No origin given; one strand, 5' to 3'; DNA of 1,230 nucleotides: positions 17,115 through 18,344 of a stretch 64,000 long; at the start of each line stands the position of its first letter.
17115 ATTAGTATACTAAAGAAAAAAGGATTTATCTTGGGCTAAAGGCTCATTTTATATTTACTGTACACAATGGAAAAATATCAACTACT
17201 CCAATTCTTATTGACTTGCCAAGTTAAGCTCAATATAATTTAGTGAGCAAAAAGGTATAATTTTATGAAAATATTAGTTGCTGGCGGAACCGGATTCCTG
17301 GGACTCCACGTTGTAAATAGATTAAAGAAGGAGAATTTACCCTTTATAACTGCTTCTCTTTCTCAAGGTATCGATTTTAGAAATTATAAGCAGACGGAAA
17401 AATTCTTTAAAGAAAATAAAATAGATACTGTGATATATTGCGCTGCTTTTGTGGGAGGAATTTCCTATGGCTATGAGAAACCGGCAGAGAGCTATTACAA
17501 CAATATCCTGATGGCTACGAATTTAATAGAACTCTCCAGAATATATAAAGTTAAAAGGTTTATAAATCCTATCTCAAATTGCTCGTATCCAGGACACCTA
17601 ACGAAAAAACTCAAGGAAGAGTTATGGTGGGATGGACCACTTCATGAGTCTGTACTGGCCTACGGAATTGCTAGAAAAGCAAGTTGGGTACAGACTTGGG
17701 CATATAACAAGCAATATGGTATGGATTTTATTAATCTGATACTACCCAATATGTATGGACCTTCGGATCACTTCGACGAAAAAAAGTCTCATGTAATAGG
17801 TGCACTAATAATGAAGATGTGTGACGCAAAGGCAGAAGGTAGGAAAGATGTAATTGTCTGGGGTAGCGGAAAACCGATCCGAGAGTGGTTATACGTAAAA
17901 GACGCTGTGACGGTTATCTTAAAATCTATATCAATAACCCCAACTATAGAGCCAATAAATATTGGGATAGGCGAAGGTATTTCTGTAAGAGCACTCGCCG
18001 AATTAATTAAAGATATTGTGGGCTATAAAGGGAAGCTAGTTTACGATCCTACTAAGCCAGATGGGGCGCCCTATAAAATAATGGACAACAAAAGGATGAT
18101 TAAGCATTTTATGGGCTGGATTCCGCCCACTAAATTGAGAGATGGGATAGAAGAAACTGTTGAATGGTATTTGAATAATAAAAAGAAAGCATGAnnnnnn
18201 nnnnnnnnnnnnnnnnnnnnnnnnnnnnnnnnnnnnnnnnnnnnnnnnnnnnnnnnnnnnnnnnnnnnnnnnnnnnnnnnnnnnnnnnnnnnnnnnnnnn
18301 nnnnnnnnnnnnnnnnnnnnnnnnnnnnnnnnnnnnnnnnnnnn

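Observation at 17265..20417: Nucleotide-sugar cassette II: Fcl + cupin + N-formyltransferase + DegT aminotransferase, pointing to an N-formylated amino-deoxyhexose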

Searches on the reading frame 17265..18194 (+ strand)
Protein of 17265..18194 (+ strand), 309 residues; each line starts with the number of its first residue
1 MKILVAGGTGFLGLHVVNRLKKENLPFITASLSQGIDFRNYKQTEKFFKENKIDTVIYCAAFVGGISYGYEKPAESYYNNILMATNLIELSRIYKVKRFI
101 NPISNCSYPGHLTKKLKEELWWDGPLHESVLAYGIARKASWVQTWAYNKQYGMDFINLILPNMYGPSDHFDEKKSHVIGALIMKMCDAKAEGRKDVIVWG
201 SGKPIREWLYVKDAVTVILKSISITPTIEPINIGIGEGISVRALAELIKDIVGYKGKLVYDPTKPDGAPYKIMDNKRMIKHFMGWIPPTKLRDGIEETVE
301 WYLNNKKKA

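Call 4: search_protein_families(library=pfam, proteins=[window:17265-18194:+])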
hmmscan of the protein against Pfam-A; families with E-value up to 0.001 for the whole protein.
window:17265-18194:+ (309 aa): 4 families
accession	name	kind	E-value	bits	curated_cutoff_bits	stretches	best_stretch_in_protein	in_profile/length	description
PF01370.27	Epimerase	-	1.6e-46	159.1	20.9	1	3-234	1-240/240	NAD dependent epimerase/dehydratase family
PF16363.11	GDP_Man_Dehyd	-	1.5e-22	80.9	27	1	36-254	59-268/332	GDP-mannose 4,6 dehydratase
PF04321.23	RmlD_sub_bind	-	5.6e-08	32.6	27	1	1-63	1-62/287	RmlD substrate binding domain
PF02719.21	Polysacc_synt_2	-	1.1e-06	28.5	20.2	0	37-100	62-124/293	Polysaccharide biosynthesis protein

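Call 6: search_protein_families(library=ncbifam, proteins=[window:17265-18194:+], max_evalue=0.01)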
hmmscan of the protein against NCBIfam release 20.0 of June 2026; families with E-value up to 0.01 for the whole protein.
window:17265-18194:+ (309 aa): 16 families
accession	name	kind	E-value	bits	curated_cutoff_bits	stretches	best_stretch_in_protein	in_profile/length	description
NF047922.1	GDPFucSynFcl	equivalog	4.1e-77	259.7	500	1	2-308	4-307/308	GDP-L-fucose synthase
TIGR01179.1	galE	equivalog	7.8e-22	77.5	262.3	1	37-307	55-330/332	UDP-glucose 4-epimerase GalE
TIGR01181.1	dTDP_gluc_dehyt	equivalog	3.3e-20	72.4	365.1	1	37-307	58-316/321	dTDP-glucose 4,6-dehydratase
NF007490.0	PRK10084.1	subfamily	2.4e-16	59.7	649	1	132-307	166-339/361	dTDP-glucose 4,6-dehydratase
TIGR04180.1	EDH_00030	hypoth_equivalog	2.3e-13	49.9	475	1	37-287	57-294/297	NAD-dependent 4,6-dehydratase LegB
NF007582.0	PRK10217.1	equivalog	1.1e-12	47.7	698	1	39-306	61-335/355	dTDP-glucose 4,6-dehydratase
TIGR02197.1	heptose_epim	equivalog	6.5e-08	32.1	274.6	1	3-304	1-315/316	ADP-glyceromanno-heptose 6-epimerase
NF007956.0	PRK10675.1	subfamily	2.1e-07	30.4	394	1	30-301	52-328/338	UDP-glucose 4-epimerase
NF011728.1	PRK15181.1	equivalog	7.6e-06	25.1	760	1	37-306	77-341/348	Vi polysaccharide biosynthesis UDP-N-acetylglucosaminuronic acid C-4 epimerase TviC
TIGR01214.1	rmlD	equivalog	0.00011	21.4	224.05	1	2-64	1-62/285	dTDP-4-dehydrorhamnose reductase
TIGR02622.1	CDP_4_6_dhtase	equivalog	0.00021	20.5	278.45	0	36-98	61-122/352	CDP-glucose 4,6-dehydratase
TIGR03649.1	ergot_EASG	subfamily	0.001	18.6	256.4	1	3-74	2-66/287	ergot alkaloid biosynthesis protein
NF050030.1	thlkprotThyD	equivalog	0.0012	18.1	400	0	1-31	1-31/305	thylakoid membrane protein ThyD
NF005754.0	PRK07578.1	equivalog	0.0015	18.4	167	1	1-60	1-63/200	short chain dehydrogenase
TIGR01777.1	yfcH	hypoth_equivalog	0.0015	18.2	207.35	0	3-35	1-33/292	TIGR01777 family oxidoreductase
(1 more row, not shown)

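Call 13: search_solved_structures(query=window:17265-18194:+, max_evalue=1e-10, show_alignments=2)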
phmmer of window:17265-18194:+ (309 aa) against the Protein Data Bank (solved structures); distinct sequences matched with E-value up to 1e-10: 43.
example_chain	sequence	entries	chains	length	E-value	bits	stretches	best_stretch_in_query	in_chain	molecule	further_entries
7ll6_A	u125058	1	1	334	5.7e-61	209.4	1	2-301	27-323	GDP-L-fucose synthase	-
8du0_A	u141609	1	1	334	1.5e-60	208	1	2-301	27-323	GDP-L-fucose synthase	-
1e7s_A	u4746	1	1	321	3.4e-52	180.6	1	2-307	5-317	GDP-FUCOSE SYNTHETASE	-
1bsv_A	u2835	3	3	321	8.6e-52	179.2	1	2-307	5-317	PROTEIN (GDP-FUCOSE SYNTHETASE) | GDP-FUCOSE SYNTHETASE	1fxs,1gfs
1bws_A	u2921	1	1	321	1.2e-51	178.8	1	2-307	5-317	PROTEIN (GDP-4-KETO-6-DEOXY-D-MANNOSE EPIMERASE/REDUCTASE)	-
1e6u_A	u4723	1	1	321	1.6e-51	178.3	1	2-307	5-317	GDP-FUCOSE SYNTHETASE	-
1e7q_A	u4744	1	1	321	2.2e-51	177.9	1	2-307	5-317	GDP-FUCOSE SYNTHETASE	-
1e7r_A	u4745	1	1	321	1.5e-50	175.1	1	2-307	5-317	GDP-FUCOSE SYNTHETASE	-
7anh_A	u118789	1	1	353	2.2e-46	161.5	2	2-191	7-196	GDP-L-fucose synthase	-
7cxt_A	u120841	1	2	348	1.4e-40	142.4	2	2-190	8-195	GDP-L-fucose synthase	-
7m13_A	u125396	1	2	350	1.5e-40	142.3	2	2-190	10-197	GDP-L-fucose synthase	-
7anc_A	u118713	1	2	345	2.3e-40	141.7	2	2-190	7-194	GDP-L-fucose synthase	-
8ewu_A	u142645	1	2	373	5e-39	137.3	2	2-186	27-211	GDP-L-fucose synthase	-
6aqy_A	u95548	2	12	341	7.6e-39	136.7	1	3-307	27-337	gdp-l-fucose synthetase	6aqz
4b8w_A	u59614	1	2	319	1.8e-37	132.1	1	1-308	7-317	GDP-L-FUCOSE SYNTHASE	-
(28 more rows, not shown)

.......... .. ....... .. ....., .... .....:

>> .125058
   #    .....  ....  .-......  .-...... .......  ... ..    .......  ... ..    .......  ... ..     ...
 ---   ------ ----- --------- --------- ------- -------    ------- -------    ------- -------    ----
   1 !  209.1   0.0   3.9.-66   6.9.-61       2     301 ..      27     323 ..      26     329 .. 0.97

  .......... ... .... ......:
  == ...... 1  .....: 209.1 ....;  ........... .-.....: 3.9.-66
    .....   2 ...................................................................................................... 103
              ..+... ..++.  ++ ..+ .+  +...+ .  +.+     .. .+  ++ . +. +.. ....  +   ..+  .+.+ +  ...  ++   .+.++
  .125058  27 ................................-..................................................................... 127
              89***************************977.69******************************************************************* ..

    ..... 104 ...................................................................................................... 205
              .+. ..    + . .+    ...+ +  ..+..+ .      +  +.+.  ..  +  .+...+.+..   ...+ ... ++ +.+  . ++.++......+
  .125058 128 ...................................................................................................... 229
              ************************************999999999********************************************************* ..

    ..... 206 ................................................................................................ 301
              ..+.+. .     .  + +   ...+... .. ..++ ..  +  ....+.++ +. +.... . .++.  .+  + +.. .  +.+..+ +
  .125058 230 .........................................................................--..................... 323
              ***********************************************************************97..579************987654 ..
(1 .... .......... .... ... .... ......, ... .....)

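Call 30: find_homologous_proteins(query=window:17265-18194:+, max_evalue=1e-40)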
Query window:17265-18194:+ (309 aa): 2520 proteins with E <= 1e-40 among 4181 candidates; the best 120 are listed.
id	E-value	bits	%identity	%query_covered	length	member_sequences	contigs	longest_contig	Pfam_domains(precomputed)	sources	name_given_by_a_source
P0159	1.2e-207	706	99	100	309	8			PF04321.24,PF16363.12,PF02719.22,PF01370.28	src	-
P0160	9.1e-151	519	70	100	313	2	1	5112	PF04321.24,PF16363.12,PF01370.28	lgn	-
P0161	1.0e-147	509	67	100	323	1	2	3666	PF04321.24,PF16363.12,PF01370.28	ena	-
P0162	1.9e-145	502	65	100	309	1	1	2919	PF04321.24,PF16363.12,PF02719.22,PF01370.28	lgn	-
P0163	1.4e-144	499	68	99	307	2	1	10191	PF04321.24,PF16363.12,PF02719.22,PF01370.28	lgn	-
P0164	3.3e-144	498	67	99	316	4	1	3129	PF04321.24,PF16363.12,PF02719.22,PF07993.19,PF01370.28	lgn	-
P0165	1.1e-143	496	67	99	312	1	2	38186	PF04321.24,PF16363.12,PF01370.28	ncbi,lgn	-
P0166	1.6e-142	492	68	99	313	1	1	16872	PF04321.24,PF16363.12,PF02719.22,PF01370.28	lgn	-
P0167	6.2e-142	490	63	100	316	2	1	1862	PF04321.24,PF16363.12,PF01370.28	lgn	-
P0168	4.0e-141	488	65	99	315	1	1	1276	PF04321.24,PF16363.12,PF02719.22,PF01370.28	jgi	-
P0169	1.2e-140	486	63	100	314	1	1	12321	PF04321.24,PF16363.12,PF01370.28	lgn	-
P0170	3.6e-140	484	64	99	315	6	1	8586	PF04321.24,PF16363.12,PF01370.28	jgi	-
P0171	3.7e-140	484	67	99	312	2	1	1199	PF04321.24,PF16363.12,PF01370.28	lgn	-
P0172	9.8e-140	483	64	99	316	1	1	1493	PF04321.24,PF16363.12,PF01370.28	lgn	-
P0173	2.3e-139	482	65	98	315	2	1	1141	PF04321.24,PF16363.12,PF01370.28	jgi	jgi:GDP-L-fucose synthase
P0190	2.3e-136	472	63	99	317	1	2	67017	PF04321.24,PF16363.12,PF01370.28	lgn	-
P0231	6.1e-134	464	65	98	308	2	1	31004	PF04321.24,PF16363.12,PF01370.28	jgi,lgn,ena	-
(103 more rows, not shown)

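Call 32: find_encoding_contigs(protein=P0190, flank=6000, max_places=2)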
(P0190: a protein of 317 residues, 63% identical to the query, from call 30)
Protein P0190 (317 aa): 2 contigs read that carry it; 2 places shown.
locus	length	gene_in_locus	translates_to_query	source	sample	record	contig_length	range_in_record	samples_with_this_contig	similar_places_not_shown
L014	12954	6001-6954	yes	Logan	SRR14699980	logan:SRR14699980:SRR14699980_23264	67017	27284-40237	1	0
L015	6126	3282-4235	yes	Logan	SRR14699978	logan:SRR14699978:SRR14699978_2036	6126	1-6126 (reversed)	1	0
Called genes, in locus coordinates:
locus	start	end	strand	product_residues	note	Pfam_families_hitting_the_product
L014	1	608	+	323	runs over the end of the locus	PF01073:3Beta_HSD, PF01370:Epimerase, PF02719:Polysacc_synt_2, PF04321:RmlD_sub_bind, PF05368:NmrA, PF07993:NAD_binding_4, PF13460:NAD_binding_10, PF16363:GDP_Man_Dehyd, +1 more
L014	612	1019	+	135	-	PF00908:dTDP_sugar_isom (weak), PF05523:FdtA, PF14667:Polysacc_synt_C, PF07883:Cupin_2 (faint)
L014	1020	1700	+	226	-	PF00535:Glycos_transf_2, PF10111:Glyco_tranf_2_2 (weak)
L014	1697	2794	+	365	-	PF00266:Aminotran_5 (weak), PF01041:DegT_DnrJ_EryC1, PF00155:Aminotran_1_2 (weak), PF01053:Cys_Met_Meta_PP (weak)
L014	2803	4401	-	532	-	-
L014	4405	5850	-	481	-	PF02310:B12-binding, PF04055:Radical_SAM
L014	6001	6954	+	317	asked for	PF01370:Epimerase, PF04321:RmlD_sub_bind, PF16363:GDP_Man_Dehyd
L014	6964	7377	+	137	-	-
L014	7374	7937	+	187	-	PF05148:Methyltransf_8 (weak), PF08241:Methyltransf_11, PF13489:Methyltransf_23 (faint), PF08242:Methyltransf_12 (weak), PF01209:Ubie_methyltran, PF13649:Methyltransf_25, PF13847:Methyltransf_31 (weak)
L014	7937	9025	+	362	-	PF00155:Aminotran_1_2 (weak), PF01041:DegT_DnrJ_EryC1, PF01212:Beta_elim_lyase (weak), PF00266:Aminotran_5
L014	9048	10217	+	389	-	PF00534:Glycos_transf_1, PF13692:Glyco_trans_1_4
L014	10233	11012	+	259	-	PF01663:Phosphodiest (weak)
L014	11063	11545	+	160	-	PF08660:Alg14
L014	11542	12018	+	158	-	PF04101:Glyco_tran_28_C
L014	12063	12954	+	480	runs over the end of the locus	PF02310:B12-binding, PF04055:Radical_SAM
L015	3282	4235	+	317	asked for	PF01370:Epimerase, PF04321:RmlD_sub_bind, PF16363:GDP_Man_Dehyd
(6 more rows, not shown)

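Call 33: find_encoding_contigs(protein=P0165, flank=6000, max_places=2)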
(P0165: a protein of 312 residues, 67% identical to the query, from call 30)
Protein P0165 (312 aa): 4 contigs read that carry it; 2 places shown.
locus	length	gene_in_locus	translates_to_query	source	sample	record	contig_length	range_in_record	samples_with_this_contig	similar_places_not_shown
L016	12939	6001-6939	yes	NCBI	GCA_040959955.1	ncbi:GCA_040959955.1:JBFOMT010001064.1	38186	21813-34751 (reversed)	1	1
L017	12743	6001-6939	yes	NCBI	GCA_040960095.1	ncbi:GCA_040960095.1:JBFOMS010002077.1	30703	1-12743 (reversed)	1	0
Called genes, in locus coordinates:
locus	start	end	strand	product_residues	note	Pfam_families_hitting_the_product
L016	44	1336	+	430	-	-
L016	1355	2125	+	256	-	PF00535:Glycos_transf_2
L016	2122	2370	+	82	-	-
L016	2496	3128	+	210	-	PF13632:Glyco_trans_2_3 (faint)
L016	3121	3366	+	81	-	PF13459:Fer4_15, PF13370:Fer4_13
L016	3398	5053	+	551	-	PF04055:Radical_SAM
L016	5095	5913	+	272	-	PF00535:Glycos_transf_2, PF10111:Glyco_tranf_2_2, PF13641:Glyco_tranf_2_3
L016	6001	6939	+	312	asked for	PF01370:Epimerase, PF04321:RmlD_sub_bind, PF16363:GDP_Man_Dehyd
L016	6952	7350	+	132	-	-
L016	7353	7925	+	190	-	PF00132:Hexapep (weak)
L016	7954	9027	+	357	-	PF01041:DegT_DnrJ_EryC1, PF01053:Cys_Met_Meta_PP (weak)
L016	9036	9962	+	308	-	-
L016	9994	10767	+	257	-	-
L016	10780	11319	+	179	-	PF00132:Hexapep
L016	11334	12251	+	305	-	PF00535:Glycos_transf_2, PF10111:Glyco_tranf_2_2 (weak), PF13641:Glyco_tranf_2_3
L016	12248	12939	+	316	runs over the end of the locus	PF01073:3Beta_HSD, PF01370:Epimerase, PF02719:Polysacc_synt_2, PF04321:RmlD_sub_bind, PF07993:NAD_binding_4, PF16363:GDP_Man_Dehyd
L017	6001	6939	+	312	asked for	PF01370:Epimerase, PF04321:RmlD_sub_bind, PF16363:GDP_Man_Dehyd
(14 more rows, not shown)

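Call 34: find_encoding_contigs(protein=P0231, flank=6000, max_places=2)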
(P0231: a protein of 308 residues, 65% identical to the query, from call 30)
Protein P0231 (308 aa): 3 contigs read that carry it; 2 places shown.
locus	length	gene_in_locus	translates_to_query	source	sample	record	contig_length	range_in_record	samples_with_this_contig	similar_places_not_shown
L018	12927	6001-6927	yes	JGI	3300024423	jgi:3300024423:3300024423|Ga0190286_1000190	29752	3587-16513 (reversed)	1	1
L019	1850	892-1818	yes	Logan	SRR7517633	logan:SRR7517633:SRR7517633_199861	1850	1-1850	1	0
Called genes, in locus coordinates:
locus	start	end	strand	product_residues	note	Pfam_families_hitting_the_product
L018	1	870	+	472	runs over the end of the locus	PF02310:B12-binding, PF04055:Radical_SAM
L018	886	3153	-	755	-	PF09971:DUF2206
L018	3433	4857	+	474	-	PF01609:DDE_Tnp_1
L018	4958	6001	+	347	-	PF01370:Epimerase, PF02719:Polysacc_synt_2 (faint), PF04321:RmlD_sub_bind (weak), PF16363:GDP_Man_Dehyd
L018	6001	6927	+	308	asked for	PF01370:Epimerase, PF04321:RmlD_sub_bind, PF16363:GDP_Man_Dehyd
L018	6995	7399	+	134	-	-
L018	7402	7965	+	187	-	PF05148:Methyltransf_8 (weak), PF08241:Methyltransf_11, PF01209:Ubie_methyltran, PF08242:Methyltransf_12 (weak), PF13649:Methyltransf_25, PF13847:Methyltransf_31 (weak)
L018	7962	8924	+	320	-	PF00535:Glycos_transf_2, PF13641:Glyco_tranf_2_3, PF13712:Glyco_tranf_2_5 (faint)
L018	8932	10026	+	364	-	PF00155:Aminotran_1_2 (weak), PF01041:DegT_DnrJ_EryC1, PF00266:Aminotran_5 (weak), PF01212:Beta_elim_lyase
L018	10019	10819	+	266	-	PF13489:Methyltransf_23, PF08241:Methyltransf_11, PF13649:Methyltransf_25 (weak), PF13847:Methyltransf_31 (faint), PF03269:DUF268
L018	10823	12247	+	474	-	PF00884:Sulfatase, PF02995:DUF229 (weak), PF01663:Phosphodiest (weak), PF16347:SGSH_C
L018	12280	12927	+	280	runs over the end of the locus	PF00535:Glycos_transf_2, PF10111:Glyco_tranf_2_2, PF13641:Glyco_tranf_2_3 (weak)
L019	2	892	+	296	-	?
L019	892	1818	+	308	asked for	PF01370:Epimerase, PF04321:RmlD_sub_bind, PF16363:GDP_Man_Dehyd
